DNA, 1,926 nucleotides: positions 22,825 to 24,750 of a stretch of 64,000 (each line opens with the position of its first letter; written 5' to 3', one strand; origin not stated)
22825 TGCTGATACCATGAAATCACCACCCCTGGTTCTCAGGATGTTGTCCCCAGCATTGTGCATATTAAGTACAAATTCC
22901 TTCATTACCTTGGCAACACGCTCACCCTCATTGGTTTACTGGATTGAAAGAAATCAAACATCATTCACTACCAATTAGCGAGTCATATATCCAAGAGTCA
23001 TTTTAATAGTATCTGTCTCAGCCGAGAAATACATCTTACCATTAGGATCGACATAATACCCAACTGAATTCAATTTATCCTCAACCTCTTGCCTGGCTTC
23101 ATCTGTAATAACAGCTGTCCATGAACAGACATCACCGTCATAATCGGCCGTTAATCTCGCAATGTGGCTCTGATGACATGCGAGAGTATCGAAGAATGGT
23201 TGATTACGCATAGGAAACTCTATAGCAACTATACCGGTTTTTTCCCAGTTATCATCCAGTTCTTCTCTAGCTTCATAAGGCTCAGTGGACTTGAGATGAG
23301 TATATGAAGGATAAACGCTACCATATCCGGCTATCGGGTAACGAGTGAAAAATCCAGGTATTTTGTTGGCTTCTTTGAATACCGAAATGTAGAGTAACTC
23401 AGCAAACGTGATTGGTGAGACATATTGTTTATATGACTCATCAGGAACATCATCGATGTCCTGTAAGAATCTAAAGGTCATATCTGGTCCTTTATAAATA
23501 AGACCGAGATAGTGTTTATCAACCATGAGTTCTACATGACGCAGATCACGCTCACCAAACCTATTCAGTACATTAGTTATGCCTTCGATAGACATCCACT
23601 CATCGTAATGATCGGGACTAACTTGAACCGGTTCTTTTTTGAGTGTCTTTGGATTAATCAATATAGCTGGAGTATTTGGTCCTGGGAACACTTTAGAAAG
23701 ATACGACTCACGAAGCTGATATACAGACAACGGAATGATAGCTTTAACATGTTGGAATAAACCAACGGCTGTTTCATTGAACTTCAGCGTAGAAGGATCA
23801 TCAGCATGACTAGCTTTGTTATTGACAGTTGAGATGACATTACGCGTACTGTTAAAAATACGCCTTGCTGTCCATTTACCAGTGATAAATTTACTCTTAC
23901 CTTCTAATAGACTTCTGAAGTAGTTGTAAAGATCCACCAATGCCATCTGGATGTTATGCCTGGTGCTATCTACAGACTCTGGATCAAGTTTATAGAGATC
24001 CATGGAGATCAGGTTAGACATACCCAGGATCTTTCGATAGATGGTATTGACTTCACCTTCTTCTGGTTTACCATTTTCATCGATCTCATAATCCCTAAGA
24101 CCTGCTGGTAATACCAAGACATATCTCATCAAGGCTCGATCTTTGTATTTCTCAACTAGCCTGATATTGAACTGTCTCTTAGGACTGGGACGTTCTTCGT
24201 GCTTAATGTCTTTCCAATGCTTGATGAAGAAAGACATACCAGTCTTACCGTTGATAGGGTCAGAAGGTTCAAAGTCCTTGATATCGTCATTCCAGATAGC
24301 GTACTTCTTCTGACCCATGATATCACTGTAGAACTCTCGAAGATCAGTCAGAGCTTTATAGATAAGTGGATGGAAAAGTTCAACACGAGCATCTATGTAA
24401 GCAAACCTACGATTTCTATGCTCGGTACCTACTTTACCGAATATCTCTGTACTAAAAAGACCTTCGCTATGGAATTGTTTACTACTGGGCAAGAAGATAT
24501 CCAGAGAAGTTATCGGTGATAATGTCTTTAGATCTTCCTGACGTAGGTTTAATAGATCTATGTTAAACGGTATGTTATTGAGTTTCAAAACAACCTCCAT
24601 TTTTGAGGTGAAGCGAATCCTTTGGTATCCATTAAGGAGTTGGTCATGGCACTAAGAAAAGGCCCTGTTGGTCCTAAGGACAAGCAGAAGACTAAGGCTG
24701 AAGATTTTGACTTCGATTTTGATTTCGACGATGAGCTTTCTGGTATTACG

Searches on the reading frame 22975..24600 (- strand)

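Call 13: search_protein_families(library=phrogs, proteins=[window:22975-24600:-], max_evalue=0.001)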
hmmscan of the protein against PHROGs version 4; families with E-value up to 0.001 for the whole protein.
window:22975-24600:- (541 aa): 1 family
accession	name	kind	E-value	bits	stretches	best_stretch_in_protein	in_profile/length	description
phrog_2986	-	DNA, RNA and nucleotide metabolism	4.1e-187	623.6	1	6-541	2-539/539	RNA polymerase beta subunit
